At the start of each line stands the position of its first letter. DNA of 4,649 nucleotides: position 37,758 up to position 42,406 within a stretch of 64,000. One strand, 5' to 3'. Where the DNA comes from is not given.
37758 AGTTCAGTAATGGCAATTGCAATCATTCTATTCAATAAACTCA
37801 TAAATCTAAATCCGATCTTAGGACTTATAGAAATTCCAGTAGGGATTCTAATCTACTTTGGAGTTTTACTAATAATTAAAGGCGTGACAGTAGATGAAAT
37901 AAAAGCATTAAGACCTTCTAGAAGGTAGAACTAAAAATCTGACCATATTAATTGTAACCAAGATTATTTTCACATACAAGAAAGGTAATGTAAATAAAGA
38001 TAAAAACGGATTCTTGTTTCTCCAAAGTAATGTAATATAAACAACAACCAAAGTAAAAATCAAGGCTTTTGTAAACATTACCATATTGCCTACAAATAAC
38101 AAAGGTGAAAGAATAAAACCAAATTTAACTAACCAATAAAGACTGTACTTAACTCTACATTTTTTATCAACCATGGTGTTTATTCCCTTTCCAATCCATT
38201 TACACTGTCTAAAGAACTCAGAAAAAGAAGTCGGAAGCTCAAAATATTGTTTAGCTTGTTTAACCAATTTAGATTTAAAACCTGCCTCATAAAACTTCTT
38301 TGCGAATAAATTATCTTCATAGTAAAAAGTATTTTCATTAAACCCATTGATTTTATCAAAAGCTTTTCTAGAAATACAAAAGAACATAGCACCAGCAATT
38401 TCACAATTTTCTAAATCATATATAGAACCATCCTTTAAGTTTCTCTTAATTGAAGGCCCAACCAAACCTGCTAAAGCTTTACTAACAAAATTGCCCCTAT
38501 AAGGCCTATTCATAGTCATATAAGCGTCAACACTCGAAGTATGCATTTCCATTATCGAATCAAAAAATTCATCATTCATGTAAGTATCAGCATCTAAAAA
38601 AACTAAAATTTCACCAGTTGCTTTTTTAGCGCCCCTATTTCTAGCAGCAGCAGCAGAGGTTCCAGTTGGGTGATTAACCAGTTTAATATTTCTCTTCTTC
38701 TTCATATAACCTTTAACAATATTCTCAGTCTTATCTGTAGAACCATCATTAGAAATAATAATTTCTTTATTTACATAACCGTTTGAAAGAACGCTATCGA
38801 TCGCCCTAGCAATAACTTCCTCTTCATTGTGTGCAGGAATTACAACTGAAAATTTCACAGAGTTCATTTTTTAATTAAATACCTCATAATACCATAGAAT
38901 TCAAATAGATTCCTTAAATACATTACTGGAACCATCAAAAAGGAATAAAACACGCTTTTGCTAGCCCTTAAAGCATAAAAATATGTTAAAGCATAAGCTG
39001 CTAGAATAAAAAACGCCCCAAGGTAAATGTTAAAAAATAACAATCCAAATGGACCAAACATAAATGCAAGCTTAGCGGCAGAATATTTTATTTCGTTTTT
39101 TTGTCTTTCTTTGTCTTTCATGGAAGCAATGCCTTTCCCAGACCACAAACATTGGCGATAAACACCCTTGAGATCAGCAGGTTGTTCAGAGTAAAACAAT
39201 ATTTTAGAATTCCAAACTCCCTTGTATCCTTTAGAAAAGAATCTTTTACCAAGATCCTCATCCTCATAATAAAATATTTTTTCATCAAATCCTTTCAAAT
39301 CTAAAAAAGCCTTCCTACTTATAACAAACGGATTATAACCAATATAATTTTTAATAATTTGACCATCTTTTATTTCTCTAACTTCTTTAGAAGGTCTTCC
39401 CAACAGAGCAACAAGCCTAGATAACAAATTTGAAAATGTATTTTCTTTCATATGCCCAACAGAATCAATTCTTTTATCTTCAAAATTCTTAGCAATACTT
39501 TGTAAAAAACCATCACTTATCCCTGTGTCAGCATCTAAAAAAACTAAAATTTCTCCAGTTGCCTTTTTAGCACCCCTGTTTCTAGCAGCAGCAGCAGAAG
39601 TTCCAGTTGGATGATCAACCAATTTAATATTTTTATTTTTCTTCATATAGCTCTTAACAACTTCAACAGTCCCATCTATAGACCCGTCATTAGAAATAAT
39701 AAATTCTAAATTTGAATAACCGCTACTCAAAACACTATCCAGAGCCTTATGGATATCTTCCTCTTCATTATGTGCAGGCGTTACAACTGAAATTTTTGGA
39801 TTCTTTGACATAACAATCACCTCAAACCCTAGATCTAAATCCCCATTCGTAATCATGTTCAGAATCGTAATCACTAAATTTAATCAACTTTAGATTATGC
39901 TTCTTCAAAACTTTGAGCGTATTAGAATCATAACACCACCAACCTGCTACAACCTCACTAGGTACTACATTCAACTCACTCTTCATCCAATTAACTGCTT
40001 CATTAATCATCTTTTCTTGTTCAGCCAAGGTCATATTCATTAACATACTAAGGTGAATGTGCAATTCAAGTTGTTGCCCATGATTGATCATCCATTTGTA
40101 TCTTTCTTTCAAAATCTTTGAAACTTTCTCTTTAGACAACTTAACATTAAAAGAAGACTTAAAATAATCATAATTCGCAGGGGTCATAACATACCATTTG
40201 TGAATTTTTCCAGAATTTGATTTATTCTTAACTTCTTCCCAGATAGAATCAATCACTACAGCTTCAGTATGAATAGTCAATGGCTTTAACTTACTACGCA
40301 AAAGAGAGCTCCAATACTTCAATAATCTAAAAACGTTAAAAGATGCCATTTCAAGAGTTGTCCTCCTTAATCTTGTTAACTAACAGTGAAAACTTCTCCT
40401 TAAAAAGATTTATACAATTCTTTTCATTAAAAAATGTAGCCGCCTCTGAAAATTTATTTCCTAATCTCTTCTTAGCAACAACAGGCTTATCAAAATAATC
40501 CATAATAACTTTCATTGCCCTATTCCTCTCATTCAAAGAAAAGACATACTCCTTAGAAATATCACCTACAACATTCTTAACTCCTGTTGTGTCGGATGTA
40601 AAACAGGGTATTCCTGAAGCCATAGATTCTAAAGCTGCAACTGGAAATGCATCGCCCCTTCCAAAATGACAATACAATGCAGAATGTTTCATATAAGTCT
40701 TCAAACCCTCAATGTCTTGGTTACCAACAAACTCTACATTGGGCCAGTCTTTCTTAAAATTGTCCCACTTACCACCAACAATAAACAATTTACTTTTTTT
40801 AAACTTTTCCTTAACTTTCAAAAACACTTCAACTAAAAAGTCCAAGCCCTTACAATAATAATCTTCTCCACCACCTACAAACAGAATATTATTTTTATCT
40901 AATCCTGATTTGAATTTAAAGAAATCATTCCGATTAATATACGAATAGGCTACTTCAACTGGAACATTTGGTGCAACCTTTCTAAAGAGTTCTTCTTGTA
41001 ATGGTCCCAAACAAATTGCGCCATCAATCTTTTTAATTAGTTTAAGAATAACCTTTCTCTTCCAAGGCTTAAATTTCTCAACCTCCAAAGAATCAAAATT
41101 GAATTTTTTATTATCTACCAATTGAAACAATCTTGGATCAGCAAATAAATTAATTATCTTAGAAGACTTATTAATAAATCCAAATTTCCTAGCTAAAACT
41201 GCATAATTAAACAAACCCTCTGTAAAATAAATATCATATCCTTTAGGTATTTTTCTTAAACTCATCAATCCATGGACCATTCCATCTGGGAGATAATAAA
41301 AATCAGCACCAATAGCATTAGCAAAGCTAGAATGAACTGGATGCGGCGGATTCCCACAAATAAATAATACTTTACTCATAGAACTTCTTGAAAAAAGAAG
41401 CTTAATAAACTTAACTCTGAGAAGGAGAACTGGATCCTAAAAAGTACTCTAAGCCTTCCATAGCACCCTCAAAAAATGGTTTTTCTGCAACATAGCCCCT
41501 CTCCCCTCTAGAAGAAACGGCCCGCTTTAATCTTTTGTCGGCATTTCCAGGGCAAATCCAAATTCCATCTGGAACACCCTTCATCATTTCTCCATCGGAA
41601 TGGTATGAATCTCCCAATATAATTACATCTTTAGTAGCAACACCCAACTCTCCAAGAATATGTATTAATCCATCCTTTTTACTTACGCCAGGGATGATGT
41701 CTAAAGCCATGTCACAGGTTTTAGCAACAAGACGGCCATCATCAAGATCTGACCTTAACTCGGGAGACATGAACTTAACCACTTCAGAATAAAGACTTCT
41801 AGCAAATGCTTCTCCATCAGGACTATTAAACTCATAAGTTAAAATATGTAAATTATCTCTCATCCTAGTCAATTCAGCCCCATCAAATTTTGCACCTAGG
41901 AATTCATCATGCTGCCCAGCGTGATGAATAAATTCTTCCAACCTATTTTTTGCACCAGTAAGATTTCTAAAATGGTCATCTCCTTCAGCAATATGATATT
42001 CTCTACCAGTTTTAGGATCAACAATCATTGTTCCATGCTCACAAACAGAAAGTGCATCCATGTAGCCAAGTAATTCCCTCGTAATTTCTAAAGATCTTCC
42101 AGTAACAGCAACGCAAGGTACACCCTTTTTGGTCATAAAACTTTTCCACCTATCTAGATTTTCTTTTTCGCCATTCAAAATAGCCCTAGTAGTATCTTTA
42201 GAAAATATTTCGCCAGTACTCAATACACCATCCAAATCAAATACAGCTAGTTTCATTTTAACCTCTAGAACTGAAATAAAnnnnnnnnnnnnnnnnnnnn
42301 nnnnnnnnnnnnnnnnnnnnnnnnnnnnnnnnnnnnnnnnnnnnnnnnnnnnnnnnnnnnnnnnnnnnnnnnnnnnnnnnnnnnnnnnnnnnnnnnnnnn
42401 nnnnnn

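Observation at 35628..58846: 23-kb protein-glycosylation island: AglB + AglH-like GPT + flippase + ≥6 GTs + 5 methyltransferases + complete sialic-acid-like (NeuABC) pathway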

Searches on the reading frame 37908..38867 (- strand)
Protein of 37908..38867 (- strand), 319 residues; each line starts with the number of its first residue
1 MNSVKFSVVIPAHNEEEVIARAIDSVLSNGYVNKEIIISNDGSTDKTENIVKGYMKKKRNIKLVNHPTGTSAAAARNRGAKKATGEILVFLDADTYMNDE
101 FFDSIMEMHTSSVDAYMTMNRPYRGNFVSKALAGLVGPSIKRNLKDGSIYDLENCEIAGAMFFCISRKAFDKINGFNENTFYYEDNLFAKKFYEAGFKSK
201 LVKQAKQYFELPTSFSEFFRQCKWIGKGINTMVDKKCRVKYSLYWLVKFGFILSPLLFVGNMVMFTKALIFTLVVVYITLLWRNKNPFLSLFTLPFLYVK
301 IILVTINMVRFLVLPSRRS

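Call 3: search_protein_families(library=pfam, proteins=[window:37908-38867:-], max_evalue=0.001)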
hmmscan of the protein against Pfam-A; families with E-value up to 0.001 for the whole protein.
window:37908-38867:- (319 aa): 6 families
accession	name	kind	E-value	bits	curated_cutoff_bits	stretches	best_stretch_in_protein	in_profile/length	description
PF00535.33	Glycos_transf_2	-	1.4e-33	116.6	23.3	1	7-172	1-166/168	Glycosyl transferase family 2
PF10111.15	Glyco_tranf_2_2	-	2.5e-15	57.1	27.3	1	7-111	1-108/276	Glycosyltransferase like family 2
PF13641.12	Glyco_tranf_2_3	-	4.4e-14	53.5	27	1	6-222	3-224/230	Glycosyltransferase like family 2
PF13632.12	Glyco_trans_2_3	-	5.7e-10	39.8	27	1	88-282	2-194/198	Glycosyl transferase family group 2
PF13506.12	Glyco_transf_21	-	1.6e-06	28.2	21.7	1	77-224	23-172/174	Glycosyl transferase family 21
PF02709.20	Glyco_transf_7C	-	0.00032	20.7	23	1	150-209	12-73/78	N-terminal domain of galactosyltransferase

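Call 7: search_protein_families(library=ncbifam, proteins=[window:37908-38867:-], max_evalue=0.01)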
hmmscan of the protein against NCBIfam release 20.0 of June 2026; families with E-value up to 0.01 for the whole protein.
window:37908-38867:- (319 aa): 27 families (the best 25 are shown)
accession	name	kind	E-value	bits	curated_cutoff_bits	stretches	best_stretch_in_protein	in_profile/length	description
NF007482.0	PRK10073.1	equivalog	8.5e-21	74.3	423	1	3-111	5-112/334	glycosyltransferase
TIGR04283.1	glyco_like_mftF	equivalog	1.4e-20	73.9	182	1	7-202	2-178/221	TIGR04283 family arsenosugar biosynthesis glycosyltransferase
TIGR03937.1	PgaC_IcaA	equivalog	3.4e-20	72.4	422.3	1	5-313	46-349/407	poly-beta-1,6-N-acetyl-D-glucosamine synthase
TIGR03965.1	mycofact_glyco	equivalog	1.2e-18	67.3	280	1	6-105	76-175/467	mycofactocin biosynthesis glycosyltransferase MftF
NF047683.1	TeichurnBiosyTuaG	equivalog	6.6e-18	65.3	400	1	5-108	7-110/252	teichuronic acid biosynthesis protein TuaG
NF041875.1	EPS_EpsD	equivalog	2.2e-17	63.5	370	1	7-111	2-106/325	exopolysaccharide biosynthesis glycosyltransferase EpsD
NF050050.1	ProtGlycPglI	equivalog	2.9e-16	59.7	500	1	5-195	3-189/306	GalNAc(5)-diNAcBac-PP-undecaprenol beta-1,3-glucosyltransferase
NF053739.1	GlytfEpsEBac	equivalog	8.9e-13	47.8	450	1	5-97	2-95/265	glycosyltransferase EpsE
NF038299.1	EPS_HpsN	equivalog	2e-12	46.7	425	1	5-109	2-106/317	hormogonium polysaccharide biosynthesis glycosyltransferase HpsN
NF047588.1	GlcsyltransPgfSStrep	equivalog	4.5e-12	45.8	500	1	5-244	2-233/308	glycosyltransferase PgfS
NF041394.1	GtaseAglG_Halo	equivalog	1.4e-11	44.3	440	1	5-111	2-109/304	glucosyl-dolichyl phosphate glucuronosyltransferase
NF038302.1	EPS_HpsE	equivalog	2.9e-11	42.9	300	1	4-110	1-112/307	hormogonium polysaccharide biosynthesis glycosyltransferase HpsE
NF010496.0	PRK13915.1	equivalog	5.6e-09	35.5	262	1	4-99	31-131/307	glucosyl-3-phosphoglycerate synthase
NF007453.0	PRK10018.1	equivalog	1.3e-07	31.5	382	1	6-97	8-99/280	colanic acid biosynthesis glycosyltransferase WcaA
TIGR04017.1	WcaA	equivalog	2e-07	30.9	495.75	1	6-98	7-99/279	colanic acid biosynthesis glycosyltransferase WcaA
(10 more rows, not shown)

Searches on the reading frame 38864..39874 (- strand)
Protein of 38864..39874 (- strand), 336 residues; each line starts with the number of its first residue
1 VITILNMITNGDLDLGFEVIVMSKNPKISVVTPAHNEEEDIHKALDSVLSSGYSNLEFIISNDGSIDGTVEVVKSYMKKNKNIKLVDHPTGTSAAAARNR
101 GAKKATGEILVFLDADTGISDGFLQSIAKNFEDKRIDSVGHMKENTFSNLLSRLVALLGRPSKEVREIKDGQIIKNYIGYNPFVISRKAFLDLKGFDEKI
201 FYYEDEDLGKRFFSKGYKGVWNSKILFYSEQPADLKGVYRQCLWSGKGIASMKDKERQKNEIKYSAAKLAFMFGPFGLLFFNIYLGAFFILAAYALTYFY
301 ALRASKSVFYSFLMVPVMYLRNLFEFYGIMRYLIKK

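Call 3: search_protein_families(library=pfam, proteins=[window:38864-39874:-], max_evalue=0.001)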
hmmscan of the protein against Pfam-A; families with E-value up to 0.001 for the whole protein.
window:38864-39874:- (336 aa): 4 families
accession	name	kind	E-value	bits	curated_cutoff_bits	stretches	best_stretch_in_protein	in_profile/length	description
PF00535.33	Glycos_transf_2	-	1.8e-31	109.8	23.3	1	29-140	1-112/168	Glycosyl transferase family 2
PF10111.15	Glyco_tranf_2_2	-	3.2e-18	66.6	27.3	1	29-135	1-110/276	Glycosyltransferase like family 2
PF13641.12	Glyco_tranf_2_3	-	6.8e-15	56.1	27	1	26-243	1-225/230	Glycosyltransferase like family 2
PF13632.12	Glyco_trans_2_3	-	1.7e-08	35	27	1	110-302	2-194/198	Glycosyl transferase family group 2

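Call 7: search_protein_families(library=ncbifam, proteins=[window:38864-39874:-], max_evalue=0.01)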
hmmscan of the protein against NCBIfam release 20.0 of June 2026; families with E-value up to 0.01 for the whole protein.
window:38864-39874:- (336 aa): 24 families
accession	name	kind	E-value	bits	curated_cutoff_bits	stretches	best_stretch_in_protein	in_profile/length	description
TIGR03965.1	mycofact_glyco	equivalog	3.8e-23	82.1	280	1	23-217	71-268/467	mycofactocin biosynthesis glycosyltransferase MftF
TIGR03937.1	PgaC_IcaA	equivalog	8.1e-22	77.7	422.3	1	22-273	41-293/407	poly-beta-1,6-N-acetyl-D-glucosamine synthase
TIGR04283.1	glyco_like_mftF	equivalog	1.6e-20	73.7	182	1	28-224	1-181/221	TIGR04283 family arsenosugar biosynthesis glycosyltransferase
NF007482.0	PRK10073.1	equivalog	1.2e-19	70.6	423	1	22-126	2-105/334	glycosyltransferase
NF047683.1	TeichurnBiosyTuaG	equivalog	1.2e-18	67.7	400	1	22-117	2-97/252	teichuronic acid biosynthesis protein TuaG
NF041875.1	EPS_EpsD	equivalog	5.7e-18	65.4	370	1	28-232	1-209/325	exopolysaccharide biosynthesis glycosyltransferase EpsD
NF053739.1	GlytfEpsEBac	equivalog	2.2e-16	59.7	450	1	26-221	1-194/265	glycosyltransferase EpsE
NF050050.1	ProtGlycPglI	equivalog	8.7e-16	58.2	500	1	26-204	2-178/306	GalNAc(5)-diNAcBac-PP-undecaprenol beta-1,3-glucosyltransferase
NF038299.1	EPS_HpsN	equivalog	2.7e-14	52.9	425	1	26-135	1-110/317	hormogonium polysaccharide biosynthesis glycosyltransferase HpsN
NF041394.1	GtaseAglG_Halo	equivalog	6.7e-13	48.6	440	1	28-205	3-183/304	glucosyl-dolichyl phosphate glucuronosyltransferase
NF047588.1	GlcsyltransPgfSStrep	equivalog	2.7e-08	33.4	500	1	27-133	2-112/308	glycosyltransferase PgfS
TIGR03469.1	HpnB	hypoth_equivalog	6.5e-08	32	379.25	1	21-143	39-172/386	hopene-associated glycosyltransferase HpnB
NF045692.1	OglycostaseCruG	equivalog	9.2e-08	31.4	600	1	27-139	42-160/386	2'-O-glycosyltransferase CruG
NF038302.1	EPS_HpsE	equivalog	1.3e-07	30.9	300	1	28-127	3-107/307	hormogonium polysaccharide biosynthesis glycosyltransferase HpsE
TIGR03111.1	glyc2_xrt_Gpos1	hypoth_equivalog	3.2e-07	29.5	363.95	1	22-134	45-159/439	TIGR03111 family XrtG-associated glycosyltransferase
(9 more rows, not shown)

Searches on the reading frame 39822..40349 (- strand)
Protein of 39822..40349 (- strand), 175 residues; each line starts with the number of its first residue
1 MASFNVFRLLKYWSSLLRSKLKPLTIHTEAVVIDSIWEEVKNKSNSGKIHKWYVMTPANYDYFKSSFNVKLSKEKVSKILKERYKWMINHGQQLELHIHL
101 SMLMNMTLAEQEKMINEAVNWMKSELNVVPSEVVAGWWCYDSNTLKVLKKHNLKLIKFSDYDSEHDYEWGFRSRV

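Call 3: search_protein_families(library=pfam, proteins=[window:39822-40349:-], max_evalue=0.001)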
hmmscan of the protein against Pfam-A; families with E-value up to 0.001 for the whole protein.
window:39822-40349:- (175 aa): 0 families

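Call 6: search_protein_families(library=ncbifam, proteins=[window:39822-40349:-], max_evalue=0.01)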
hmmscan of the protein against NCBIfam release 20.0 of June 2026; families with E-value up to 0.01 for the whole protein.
window:39822-40349:- (175 aa): 1 family
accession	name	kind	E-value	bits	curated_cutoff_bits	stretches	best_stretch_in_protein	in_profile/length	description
TIGR01405.1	polC_Gram_pos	equivalog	0.0073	14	1043.45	1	41-156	54-163/1211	DNA polymerase III subunit alpha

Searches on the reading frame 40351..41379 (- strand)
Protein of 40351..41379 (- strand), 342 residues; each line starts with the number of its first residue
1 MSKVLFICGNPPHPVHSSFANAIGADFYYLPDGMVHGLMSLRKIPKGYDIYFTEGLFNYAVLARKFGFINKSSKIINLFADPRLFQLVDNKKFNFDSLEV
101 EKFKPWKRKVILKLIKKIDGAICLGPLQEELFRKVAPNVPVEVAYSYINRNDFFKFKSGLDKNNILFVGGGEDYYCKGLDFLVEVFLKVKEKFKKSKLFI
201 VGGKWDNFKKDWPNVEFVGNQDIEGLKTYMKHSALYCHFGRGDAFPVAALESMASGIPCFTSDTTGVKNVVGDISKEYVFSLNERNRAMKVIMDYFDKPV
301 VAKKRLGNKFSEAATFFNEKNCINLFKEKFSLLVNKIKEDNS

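Call 3: search_protein_families(library=pfam, proteins=[window:40351-41379:-], max_evalue=0.001)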
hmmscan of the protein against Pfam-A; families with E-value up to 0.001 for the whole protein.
window:40351-41379:- (342 aa): 3 families
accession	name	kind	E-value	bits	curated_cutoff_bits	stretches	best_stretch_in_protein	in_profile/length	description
PF00534.26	Glycos_transf_1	-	3e-18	66.4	26.4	1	152-299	5-159/172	Glycosyl transferases group 1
PF13692.12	Glyco_trans_1_4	-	2.3e-16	60.7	27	1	163-279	2-123/142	Glycosyl transferases group 1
PF20706.3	GT4-conflict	-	4.7e-07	29.6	26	1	107-274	136-323/385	Family 4 Glycosyltransferase in conflict systems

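Call 7: search_protein_families(library=ncbifam, proteins=[window:40351-41379:-], max_evalue=0.01)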
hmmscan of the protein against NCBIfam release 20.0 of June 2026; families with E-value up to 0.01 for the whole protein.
window:40351-41379:- (342 aa): 7 families
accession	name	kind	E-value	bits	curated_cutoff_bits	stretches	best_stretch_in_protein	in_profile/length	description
TIGR04157.1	glyco_rSAM_CFB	subfamily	4.7e-10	39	400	1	161-301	226-369/406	TIGR04157 family glycosyltransferase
TIGR03999.1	thiol_BshA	equivalog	8.3e-09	34.8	273.7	1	175-330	210-370/375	N-acetyl-alpha-D-glucosaminyl L-malate synthase BshA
NF053787.1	GlcN_PG_synth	equivalog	2.1e-06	26.8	480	1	150-281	183-310/361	N-acetylglucosaminyl phosphatidylglycerol synthase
NF041876.1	EPS_EpsE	equivalog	9.3e-05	21.8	400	1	214-299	277-362/389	exopolysaccharide biosynthesis GT4 family glycosyltransferase EpsE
TIGR04063.1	stp3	hypoth_equivalog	0.00064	18.7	442.05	0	146-204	196-253/397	TIGR04063 family PEP-CTERM/XrtA system glycosyltransferase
TIGR02470.1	sucr_synth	equivalog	0.0015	16.8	810.4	1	234-299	645-710/784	sucrose synthase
NF007396.0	PRK09922.1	equivalog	0.0024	16.8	385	1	244-300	271-328/361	lipopolysaccharide 1,6-galactosyltransferase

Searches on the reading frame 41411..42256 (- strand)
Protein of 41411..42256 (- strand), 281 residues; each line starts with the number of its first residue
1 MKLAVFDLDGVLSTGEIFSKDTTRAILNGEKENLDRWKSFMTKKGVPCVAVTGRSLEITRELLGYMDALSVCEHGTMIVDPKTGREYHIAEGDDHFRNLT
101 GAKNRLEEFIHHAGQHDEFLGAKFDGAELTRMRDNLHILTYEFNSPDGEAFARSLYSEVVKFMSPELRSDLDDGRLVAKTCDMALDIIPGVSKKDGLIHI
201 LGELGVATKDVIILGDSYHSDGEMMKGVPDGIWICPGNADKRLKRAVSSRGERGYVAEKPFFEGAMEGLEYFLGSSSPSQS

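Call 3: search_protein_families(library=pfam, proteins=[window:41411-42256:-], max_evalue=0.001)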
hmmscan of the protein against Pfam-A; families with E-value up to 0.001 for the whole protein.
window:41411-42256:- (281 aa): 3 families
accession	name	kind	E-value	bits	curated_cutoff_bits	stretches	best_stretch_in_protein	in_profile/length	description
PF05116.19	S6PP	-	1.6e-09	38.2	20.3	1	178-272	147-245/247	Sucrose-6F-phosphate phosphohydrolase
PF08282.18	Hydrolase_3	-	3.6e-09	37.2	20.9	1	176-247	170-239/255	haloacid dehalogenase-like hydrolase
PF00702.32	Hydrolase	-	0.00012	23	26.4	0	1-50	1-53/191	haloacid dehalogenase-like hydrolase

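Call 6: search_protein_families(library=ncbifam, proteins=[window:41411-42256:-], max_evalue=0.01)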
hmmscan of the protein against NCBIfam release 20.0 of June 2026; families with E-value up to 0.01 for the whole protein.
window:41411-42256:- (281 aa): 7 families
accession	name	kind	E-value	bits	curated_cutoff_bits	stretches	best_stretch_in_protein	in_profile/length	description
TIGR01484.1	HAD-SF-IIB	subfamily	1.7e-11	44.6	41.8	1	42-226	30-213/221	HAD-IIB family hydrolase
NF002245.0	PRK01158.1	equivalog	2.2e-09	37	198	1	189-273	154-229/233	phosphoglycolate phosphatase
TIGR01487.1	Pglycolate_arch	equivalog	1.5e-08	34.7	122.75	1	184-246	138-198/215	phosphoglycolate phosphatase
TIGR00099.1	Cof-subfamily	subfamily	2.2e-08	34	137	1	177-248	172-241/256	Cof-type HAD-IIB family hydrolase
TIGR01482.1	SPP-subfamily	subfamily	2.2e-06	27.4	107.15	1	32-252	22-206/225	sucrose-phosphate phosphatase subfamily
TIGR02471.1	sucr_syn_bact_C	equivalog_domain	3.5e-06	26.7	209.75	1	179-272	145-234/236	sucrose-phosphate synthase, sucrose phosphatase-like domain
TIGR01662.1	HAD-SF-IIIA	subfamily_domain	0.0032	17.6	44.6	0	2-55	1-51/141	HAD-IIIA family hydrolase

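Call 33: search_solved_structures(query=window:41411-42256:-, max_evalue=0.01)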
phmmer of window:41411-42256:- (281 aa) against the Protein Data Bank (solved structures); distinct sequences matched with E-value up to 0.01: 2.
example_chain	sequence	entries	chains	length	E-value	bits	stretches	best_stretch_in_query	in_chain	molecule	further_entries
3dnp_A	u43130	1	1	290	0.00035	22.9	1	179-247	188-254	Stress response protein yhaX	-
2pq0_A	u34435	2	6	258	0.0018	20.6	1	180-247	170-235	Hypothetical conserved protein GK1056 | Hypothetical conserved protein, GK1056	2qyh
